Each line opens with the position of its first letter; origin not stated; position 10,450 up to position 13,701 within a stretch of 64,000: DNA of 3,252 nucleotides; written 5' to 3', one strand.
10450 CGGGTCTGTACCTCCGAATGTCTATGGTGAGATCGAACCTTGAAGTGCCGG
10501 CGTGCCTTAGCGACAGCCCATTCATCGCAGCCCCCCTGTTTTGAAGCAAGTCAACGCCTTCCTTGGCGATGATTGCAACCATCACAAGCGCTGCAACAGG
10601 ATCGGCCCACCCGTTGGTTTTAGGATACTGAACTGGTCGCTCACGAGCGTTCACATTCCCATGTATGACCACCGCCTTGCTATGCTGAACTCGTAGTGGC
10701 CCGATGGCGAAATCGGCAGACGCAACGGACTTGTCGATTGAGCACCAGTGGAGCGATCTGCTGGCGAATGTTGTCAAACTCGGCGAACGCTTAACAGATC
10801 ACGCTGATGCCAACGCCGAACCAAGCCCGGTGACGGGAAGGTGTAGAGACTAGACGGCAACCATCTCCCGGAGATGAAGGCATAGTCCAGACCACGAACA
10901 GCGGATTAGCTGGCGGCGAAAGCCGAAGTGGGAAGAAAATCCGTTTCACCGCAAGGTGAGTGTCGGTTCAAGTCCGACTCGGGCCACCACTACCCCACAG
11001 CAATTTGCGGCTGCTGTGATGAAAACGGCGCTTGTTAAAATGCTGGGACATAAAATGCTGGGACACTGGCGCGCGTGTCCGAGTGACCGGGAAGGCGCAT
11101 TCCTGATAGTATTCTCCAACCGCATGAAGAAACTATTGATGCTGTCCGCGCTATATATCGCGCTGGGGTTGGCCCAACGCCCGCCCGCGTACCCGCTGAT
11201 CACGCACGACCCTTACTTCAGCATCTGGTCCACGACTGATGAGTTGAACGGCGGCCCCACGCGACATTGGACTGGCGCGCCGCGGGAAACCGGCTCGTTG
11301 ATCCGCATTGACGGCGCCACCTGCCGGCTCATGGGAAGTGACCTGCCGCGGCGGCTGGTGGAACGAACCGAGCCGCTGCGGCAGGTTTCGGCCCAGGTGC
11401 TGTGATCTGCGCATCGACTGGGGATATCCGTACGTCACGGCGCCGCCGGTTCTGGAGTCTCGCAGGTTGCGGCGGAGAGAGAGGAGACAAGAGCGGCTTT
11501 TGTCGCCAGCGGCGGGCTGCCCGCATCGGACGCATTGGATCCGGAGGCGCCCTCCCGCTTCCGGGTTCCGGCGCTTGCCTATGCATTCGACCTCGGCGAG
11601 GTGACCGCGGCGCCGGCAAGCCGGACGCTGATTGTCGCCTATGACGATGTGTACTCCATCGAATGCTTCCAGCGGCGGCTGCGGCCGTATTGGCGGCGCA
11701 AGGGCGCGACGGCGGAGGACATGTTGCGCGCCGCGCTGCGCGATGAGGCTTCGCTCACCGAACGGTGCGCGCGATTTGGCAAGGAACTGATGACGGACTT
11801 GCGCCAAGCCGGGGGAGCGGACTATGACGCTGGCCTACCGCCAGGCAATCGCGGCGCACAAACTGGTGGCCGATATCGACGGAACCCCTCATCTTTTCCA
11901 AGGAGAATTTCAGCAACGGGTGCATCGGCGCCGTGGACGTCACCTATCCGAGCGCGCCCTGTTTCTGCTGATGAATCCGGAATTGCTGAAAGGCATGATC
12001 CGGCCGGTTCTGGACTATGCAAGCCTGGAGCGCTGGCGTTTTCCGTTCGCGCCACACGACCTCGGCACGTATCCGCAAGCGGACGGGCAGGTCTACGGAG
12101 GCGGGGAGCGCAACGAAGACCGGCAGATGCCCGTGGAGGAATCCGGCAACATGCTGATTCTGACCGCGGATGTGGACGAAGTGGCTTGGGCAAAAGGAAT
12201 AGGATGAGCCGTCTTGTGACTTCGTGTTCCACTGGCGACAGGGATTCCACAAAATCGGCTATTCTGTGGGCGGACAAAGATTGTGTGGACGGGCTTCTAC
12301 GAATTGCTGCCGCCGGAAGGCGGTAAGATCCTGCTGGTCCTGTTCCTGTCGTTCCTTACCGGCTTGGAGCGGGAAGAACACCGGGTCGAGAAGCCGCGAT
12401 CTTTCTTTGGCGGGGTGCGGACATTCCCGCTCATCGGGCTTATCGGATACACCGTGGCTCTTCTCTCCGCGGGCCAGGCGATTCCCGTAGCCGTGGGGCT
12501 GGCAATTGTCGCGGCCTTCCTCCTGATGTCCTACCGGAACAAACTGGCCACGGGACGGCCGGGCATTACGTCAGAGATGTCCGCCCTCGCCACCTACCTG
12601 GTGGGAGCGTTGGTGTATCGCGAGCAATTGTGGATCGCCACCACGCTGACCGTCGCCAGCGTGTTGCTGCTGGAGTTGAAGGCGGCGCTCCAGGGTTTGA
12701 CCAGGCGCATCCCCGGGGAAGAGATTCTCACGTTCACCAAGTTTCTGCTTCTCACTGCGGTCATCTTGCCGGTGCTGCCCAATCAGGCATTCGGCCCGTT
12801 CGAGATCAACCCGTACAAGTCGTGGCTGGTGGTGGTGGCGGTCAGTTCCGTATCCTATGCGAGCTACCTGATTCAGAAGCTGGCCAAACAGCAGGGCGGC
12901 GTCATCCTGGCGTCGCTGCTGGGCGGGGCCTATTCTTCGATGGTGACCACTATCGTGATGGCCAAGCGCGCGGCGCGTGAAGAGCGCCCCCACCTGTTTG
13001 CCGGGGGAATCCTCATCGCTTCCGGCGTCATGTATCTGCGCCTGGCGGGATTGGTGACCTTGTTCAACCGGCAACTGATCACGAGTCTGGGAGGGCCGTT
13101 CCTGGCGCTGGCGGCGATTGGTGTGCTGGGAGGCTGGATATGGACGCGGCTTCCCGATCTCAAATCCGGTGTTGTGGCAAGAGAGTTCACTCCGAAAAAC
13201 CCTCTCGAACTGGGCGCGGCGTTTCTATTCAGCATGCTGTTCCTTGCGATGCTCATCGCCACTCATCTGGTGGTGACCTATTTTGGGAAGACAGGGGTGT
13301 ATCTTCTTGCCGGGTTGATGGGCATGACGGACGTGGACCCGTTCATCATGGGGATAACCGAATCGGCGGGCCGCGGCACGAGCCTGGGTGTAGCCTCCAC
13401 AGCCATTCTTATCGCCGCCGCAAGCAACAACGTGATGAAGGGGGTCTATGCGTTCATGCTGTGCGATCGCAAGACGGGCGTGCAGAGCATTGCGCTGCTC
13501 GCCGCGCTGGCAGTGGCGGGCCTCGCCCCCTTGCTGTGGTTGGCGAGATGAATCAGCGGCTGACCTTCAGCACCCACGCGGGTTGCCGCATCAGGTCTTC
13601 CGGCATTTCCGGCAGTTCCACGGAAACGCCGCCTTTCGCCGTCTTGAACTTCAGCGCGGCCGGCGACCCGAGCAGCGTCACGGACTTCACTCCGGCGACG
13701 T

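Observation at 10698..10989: tRNA-Leu(UAA) split by a 203-nt IC3-type group I intron at the cyanobacterial/plastid position, in a non-cyanobacterial-looking genome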

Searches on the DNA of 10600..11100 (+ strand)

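Call 4: search_rna_families(source=window, start=10600, end=11100, threshold=evalue, max_evalue=10, show_alignments=5)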
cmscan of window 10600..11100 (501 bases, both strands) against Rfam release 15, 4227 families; matches with E-value up to 10: 3.
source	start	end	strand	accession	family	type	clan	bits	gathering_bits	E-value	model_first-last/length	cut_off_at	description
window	10723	10905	+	RF00028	Intron_gpI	Intron;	-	40.3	50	6.4e-09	1-253/253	no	Group I catalytic intron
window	10944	10959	-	RF01370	CRISPR-DR57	Gene; CRISPR;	-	14.8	39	2.8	8-23/37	no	CRISPR RNA direct repeat element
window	10938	10987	-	RF04354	Plastid-ycf2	Cis-reg;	-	14.7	65.7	4.3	1-75/75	no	Plastid-ycf2 5UTR RNA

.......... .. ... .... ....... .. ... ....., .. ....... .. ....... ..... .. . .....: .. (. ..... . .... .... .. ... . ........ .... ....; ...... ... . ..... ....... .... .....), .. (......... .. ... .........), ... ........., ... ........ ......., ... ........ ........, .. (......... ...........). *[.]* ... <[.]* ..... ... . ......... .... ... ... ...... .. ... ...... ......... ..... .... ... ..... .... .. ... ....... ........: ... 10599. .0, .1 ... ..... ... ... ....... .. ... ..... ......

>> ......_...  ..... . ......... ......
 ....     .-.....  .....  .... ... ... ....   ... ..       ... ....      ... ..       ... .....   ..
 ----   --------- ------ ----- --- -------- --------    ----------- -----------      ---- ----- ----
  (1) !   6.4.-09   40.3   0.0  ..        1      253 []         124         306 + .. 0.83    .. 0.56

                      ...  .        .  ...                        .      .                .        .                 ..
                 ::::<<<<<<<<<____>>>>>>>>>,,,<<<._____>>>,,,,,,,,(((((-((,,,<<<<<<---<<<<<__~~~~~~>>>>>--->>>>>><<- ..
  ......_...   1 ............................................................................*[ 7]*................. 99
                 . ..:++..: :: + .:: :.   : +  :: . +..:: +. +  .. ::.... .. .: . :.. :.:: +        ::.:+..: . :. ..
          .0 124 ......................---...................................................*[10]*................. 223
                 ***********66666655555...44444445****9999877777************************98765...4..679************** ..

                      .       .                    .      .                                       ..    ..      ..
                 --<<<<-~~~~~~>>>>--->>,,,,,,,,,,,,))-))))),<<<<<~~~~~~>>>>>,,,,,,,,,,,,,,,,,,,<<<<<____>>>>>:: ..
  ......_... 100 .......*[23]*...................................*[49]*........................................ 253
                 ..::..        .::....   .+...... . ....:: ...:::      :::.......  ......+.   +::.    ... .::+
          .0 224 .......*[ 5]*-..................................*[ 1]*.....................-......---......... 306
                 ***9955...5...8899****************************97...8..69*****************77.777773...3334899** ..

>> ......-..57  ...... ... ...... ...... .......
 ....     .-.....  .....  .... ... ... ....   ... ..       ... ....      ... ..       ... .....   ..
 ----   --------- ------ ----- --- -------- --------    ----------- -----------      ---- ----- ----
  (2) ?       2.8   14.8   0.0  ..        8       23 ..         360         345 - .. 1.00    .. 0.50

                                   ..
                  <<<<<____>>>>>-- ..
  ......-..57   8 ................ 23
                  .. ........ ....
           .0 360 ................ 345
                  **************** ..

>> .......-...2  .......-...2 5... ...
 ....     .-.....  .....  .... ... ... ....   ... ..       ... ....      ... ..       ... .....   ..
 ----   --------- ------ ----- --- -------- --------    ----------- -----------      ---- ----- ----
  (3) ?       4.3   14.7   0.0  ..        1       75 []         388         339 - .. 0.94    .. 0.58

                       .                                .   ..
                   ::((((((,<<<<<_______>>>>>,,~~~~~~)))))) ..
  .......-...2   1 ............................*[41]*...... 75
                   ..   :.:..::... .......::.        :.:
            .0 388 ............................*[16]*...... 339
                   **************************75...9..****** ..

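Call 10: search_dna_similar(query=window:10698-10989:+, collection=plasmids, mode=distant, max_rows=20)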
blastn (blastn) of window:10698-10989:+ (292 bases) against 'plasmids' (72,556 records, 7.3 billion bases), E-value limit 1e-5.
Records with a match: 1260; places in all: 1280; records where one place covers at least 80% of the query: 1248.
Best place of each record, by identity: 60-80% 1260.
By first word of the organism name: Escherichia 483; Klebsiella 355; Salmonella 114; Acinetobacter 78; Enterobacter 50; Shigella 48; Citrobacter 47; Aeromonas 12; Raoultella 12; Pseudomonas 11; and 9 more.
By predicted mobility (MOB-suite, as given by PLSDB): conjugative 918; mobilizable 196; non-mobilizable 146.
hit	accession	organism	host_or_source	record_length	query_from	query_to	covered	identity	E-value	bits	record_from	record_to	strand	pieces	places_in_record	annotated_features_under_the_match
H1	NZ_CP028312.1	Salmonella enterica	Homo sapiens,human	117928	8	250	83%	70.0%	7e-15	89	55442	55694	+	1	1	none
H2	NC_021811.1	Salmonella enterica subsp. enterica serovar Heidelberg str. ...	Homo sapiens,human,stool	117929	8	250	83%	70.0%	7e-15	89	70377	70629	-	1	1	none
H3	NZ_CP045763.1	Salmonella enterica subsp. enterica serovar Heidelberg str. ...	Homo sapiens,human,stool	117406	8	250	83%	70.0%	7e-15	89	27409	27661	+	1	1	none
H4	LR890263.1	Escherichia coli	Homo sapiens,rectal swab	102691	8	250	83%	69.8%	1e-18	101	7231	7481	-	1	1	none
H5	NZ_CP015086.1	Escherichia coli O25b:H4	Homo sapiens,Hera General Hopsital, ...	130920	8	250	83%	69.4%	3e-13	82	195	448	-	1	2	none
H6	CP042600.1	Escherichia coli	Sus scrofa domesticus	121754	8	250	83%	69.1%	2e-15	91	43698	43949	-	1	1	none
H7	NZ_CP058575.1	Escherichia coli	Homo sapiens,urinary tract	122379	8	250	83%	69.1%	2e-15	91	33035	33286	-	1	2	none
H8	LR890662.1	Escherichia coli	Homo sapiens,rectal swab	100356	8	250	83%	69.1%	2e-14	87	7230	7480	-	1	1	none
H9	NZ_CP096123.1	Acinetobacter portensis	milking environment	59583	8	250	83%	69.1%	2e-14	86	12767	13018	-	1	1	none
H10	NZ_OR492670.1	Acinetobacter gerneri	-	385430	8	250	83%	69.0%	2e-14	87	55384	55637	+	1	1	none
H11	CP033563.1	Acinetobacter nosocomialis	Homo sapiens,Bacterial culture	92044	8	250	83%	69.0%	3e-13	82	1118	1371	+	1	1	hypothetical protein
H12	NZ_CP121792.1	Aeromonas caviae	Homo sapiens,plasma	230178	8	250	83%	69.0%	3e-13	82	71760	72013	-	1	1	none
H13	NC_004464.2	Citrobacter freundii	-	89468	8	250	83%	68.9%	8e-14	84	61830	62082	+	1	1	none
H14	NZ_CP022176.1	Aeromonas salmonicida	Atlantic salmon,The RAS Atlantic Salmon ...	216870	8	250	83%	68.9%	8e-14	84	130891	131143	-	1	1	none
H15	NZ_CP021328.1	Raoultella ornithinolytica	Homo sapiens,necrotic tissue,necrotic ...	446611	8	250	83%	68.9%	8e-14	84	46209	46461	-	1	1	none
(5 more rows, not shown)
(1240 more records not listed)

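Call 11: get_annotated_region(hit=H13, flank=4000)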
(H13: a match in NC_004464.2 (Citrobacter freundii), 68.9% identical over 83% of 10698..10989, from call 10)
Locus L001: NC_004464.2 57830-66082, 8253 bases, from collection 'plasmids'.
description: Citrobacter freundii plasmid pCTX-M3, complete sequence
organism: Citrobacter freundii (NCBI taxid 546)
taxonomy: Bacteria; Pseudomonadota; Gammaproteobacteria; Enterobacterales; Enterobacteriaceae; Citrobacter; Citrobacter freundii
host: -; source: -; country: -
typing (MOB-suite, as given by PLSDB): conjugative; replicon IncL/M,rep_cluster_1254; relaxase MOBP; mating-pair formation MPF_I
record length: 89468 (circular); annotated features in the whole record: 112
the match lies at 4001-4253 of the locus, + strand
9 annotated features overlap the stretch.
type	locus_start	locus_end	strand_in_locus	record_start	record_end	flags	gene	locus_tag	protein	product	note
CDS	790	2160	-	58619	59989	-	-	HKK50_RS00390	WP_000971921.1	IS1182-like element ISCfr1 family transposase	GO:0006313 - DNA transposition [Evidence IEA]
CDS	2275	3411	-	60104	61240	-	-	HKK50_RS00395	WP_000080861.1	DUF3883 domain-containing protein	-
CDS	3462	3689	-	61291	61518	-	-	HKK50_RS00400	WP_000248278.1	hypothetical protein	-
CDS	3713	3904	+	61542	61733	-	-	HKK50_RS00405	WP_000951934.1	hypothetical protein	-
CDS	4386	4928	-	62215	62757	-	-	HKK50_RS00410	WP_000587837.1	AAA family ATPase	-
predicted_resistance_gene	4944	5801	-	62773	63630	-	aac(3)-IId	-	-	aminoglycoside N-acetyltransferase AAC(3)-IId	predicted by amrfinderplus; class AMINOGLYCOSIDE; identity 100.0%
CDS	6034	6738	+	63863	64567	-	-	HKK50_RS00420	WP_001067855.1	IS6-like element IS26 family transposase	GO:0006313 - DNA transposition [Evidence IEA]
CDS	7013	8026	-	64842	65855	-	intI1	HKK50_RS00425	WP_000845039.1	class 1 integron integrase IntI1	-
predicted_resistance_gene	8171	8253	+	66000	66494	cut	dfrA12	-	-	trimethoprim-resistant dihydrofolate reductase DfrA12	predicted by amrfinderplus; class TRIMETHOPRIM; identity 100.0%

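Call 12: get_annotated_region(hit=H4, flank=4000)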
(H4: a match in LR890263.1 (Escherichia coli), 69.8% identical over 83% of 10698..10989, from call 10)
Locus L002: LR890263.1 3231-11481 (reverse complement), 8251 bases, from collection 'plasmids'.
description: Escherichia coli isolate MSB1_3C-sc-2280310 genome assembly, plasmid: 2
organism: Escherichia coli (NCBI taxid 562)
taxonomy: Bacteria; Pseudomonadota; Gammaproteobacteria; Enterobacterales; Enterobacteriaceae; Escherichia; Escherichia coli
host: -; source: Homo sapiens,rectal swab; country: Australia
typing (MOB-suite, as given by PLSDB): conjugative; replicon IncFIA,IncFIC; relaxase MOBF,MOBF; mating-pair formation MPF_F
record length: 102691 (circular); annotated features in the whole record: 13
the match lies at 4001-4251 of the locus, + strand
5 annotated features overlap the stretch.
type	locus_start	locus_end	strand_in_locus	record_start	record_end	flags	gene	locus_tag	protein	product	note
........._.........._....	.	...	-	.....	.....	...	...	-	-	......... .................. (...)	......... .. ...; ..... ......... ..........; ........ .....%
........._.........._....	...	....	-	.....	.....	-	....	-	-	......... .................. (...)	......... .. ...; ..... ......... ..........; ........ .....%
predicted_resistance_gene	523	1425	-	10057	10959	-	mph(A)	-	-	Mph(A) family macrolide 2'-phosphotransferase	predicted by amrfinderplus; class MACROLIDE; identity 100.0%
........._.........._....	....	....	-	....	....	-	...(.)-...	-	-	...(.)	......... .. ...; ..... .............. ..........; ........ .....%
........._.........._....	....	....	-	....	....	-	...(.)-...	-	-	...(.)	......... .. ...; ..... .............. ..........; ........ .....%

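Call 14: search_rna_families(source=L001, start=3850, end=4450, threshold=evalue, max_evalue=1, show_alignments=1)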
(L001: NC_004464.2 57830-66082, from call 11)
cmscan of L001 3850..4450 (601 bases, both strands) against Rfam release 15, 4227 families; matches with E-value up to 1: 3.
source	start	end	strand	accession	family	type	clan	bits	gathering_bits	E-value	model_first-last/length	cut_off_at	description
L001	4019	4211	+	RF00028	Intron_gpI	Intron;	-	36.8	50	8.6e-08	1-253/253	no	Group I catalytic intron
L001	3994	4047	+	RF00005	tRNA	Gene; tRNA;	CL00001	17.5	29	0.82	1-71/71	no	tRNA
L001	4265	4281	+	RF00023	tmRNA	Gene;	CL00001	12.2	47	0.0082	347-363/374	no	transfer-messenger RNA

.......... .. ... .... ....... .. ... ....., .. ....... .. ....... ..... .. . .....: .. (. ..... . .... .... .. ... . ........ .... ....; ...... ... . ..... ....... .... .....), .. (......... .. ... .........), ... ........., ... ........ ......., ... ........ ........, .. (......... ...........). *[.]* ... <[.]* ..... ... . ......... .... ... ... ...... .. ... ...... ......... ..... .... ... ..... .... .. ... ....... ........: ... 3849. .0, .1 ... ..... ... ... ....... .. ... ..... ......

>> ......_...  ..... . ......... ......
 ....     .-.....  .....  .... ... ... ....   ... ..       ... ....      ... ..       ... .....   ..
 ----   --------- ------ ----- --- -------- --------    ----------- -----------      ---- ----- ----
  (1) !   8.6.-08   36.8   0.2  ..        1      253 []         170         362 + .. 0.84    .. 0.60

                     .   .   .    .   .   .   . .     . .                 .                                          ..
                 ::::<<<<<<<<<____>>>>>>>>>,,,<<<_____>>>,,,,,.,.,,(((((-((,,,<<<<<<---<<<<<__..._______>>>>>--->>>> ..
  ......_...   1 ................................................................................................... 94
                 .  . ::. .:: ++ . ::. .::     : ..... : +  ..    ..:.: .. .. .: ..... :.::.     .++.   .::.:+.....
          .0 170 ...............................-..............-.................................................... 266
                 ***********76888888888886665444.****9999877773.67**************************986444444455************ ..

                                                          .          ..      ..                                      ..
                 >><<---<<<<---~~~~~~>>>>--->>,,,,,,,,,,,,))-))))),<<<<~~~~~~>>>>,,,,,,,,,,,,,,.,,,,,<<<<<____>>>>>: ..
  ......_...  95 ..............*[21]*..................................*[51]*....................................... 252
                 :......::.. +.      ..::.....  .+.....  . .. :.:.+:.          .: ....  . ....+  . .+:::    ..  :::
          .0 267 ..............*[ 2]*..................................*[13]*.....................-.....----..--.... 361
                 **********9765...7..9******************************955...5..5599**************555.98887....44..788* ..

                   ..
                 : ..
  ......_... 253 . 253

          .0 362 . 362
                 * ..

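Call 59: search_dna_similar(query=L001:3980-4300:+, collection=ecoli_genomes, mode=near, max_rows=8)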
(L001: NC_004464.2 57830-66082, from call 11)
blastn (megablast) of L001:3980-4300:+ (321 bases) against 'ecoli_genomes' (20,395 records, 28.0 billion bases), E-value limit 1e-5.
Records with a match: 659; places in all: 671; records where one place covers at least 80% of the query: 648.
Genomes with a match: 636 of 5426; with a place that covers at least 80% of the query: 625. Places per genome that has any: lowest 1, median 1, highest 3. On chromosomes: 82 places; on plasmids: 589.
Best place of each record, by identity: >=99% 657; 95-99% 1; 90-95% 1.
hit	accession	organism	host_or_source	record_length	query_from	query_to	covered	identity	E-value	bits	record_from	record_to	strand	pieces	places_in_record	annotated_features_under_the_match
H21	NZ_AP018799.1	Escherichia coli strain E2855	Bos taurus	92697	1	321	100%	100.0%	1e-166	593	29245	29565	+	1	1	none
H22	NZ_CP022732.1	Escherichia coli strain SA186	Homo sapiens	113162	1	321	100%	100.0%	1e-166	593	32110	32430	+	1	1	none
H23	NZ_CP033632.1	Escherichia coli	chicken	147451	1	321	100%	100.0%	1e-166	593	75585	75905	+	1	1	none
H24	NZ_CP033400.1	Escherichia coli strain WCHEC020031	Homo sapiens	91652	1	321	100%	100.0%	1e-166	593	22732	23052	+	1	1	none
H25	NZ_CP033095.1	Escherichia coli strain CP53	pig feces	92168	1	321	100%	100.0%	1e-166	593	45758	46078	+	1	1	none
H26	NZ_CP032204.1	Escherichia coli strain AR_0013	missing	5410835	1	321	100%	100.0%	1e-166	593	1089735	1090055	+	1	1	none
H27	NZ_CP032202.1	Escherichia coli strain AR_0086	missing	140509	1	321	100%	100.0%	1e-166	593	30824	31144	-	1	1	none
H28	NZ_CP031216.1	Escherichia coli strain Es_ST80_L1_NDM_10_2017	Homo sapiens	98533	1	321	100%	100.0%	1e-166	593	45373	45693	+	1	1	none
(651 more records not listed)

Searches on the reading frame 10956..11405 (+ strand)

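Call 9: search_protein_families(library=ncbifam, proteins=[window:10956-11405:+], max_evalue=0.00001)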
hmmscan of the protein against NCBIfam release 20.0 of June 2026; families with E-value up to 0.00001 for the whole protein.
window:10956-11405:+ (149 aa): 0 families

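Call 43: search_protein_families(library=pfam, proteins=[window:10956-11405:+], max_evalue=0.001)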
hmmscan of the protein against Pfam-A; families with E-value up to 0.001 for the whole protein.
window:10956-11405:+ (149 aa): 1 family
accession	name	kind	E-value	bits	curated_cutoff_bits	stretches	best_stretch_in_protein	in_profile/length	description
PF16334.10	DUF4964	-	3.1e-19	69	30.7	1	74-129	24-79/88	Domain of unknown function (DUF4964)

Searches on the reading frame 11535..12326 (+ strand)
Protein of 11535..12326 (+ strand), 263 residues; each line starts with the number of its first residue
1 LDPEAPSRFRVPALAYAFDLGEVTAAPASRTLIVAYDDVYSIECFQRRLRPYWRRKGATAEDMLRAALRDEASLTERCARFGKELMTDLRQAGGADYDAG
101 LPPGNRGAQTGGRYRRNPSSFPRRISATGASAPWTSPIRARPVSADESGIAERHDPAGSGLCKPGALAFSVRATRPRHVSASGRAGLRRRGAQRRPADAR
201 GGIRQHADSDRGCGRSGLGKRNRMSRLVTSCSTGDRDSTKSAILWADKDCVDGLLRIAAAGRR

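Call 9: search_protein_families(library=ncbifam, proteins=[window:11535-12326:+], max_evalue=0.00001)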
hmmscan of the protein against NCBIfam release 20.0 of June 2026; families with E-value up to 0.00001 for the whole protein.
window:11535-12326:+ (263 aa): 0 families

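Call 43: search_protein_families(library=pfam, proteins=[window:11535-12326:+], max_evalue=0.001)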
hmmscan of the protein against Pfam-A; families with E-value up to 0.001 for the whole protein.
window:11535-12326:+ (263 aa): 1 family
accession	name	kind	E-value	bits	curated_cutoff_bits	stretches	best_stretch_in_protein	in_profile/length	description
PF17168.10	DUF5127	-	5.8e-13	49.6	28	1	10-88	149-229/229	Domain of unknown function (DUF5127)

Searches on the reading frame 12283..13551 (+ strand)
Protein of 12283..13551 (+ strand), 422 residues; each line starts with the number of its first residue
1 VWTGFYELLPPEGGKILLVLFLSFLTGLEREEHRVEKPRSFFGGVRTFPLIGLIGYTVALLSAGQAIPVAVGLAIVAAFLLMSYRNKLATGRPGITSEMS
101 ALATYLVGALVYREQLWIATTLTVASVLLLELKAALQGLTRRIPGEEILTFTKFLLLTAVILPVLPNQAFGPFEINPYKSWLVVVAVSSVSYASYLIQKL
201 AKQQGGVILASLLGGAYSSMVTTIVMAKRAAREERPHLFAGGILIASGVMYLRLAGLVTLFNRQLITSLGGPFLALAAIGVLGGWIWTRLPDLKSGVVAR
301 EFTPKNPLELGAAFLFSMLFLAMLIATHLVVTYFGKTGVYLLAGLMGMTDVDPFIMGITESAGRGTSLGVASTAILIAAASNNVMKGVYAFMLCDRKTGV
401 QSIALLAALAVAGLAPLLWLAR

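Call 9: search_protein_families(library=ncbifam, proteins=[window:12283-13551:+], max_evalue=0.00001)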
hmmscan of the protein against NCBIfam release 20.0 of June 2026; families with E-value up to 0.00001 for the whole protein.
window:12283-13551:+ (422 aa): 0 families

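Call 43: search_protein_families(library=pfam, proteins=[window:12283-13551:+], max_evalue=0.001)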
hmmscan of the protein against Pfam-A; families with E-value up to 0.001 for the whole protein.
window:12283-13551:+ (422 aa): 2 families
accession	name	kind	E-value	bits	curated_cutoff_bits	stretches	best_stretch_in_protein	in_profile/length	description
PF13194.11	DUF4010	-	1.6e-51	175.4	30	1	185-392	1-208/210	Domain of unknown function (DUF4010)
PF02308.21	MgtC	-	8.4e-15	55.6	31.4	1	17-137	2-119/121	MgtC family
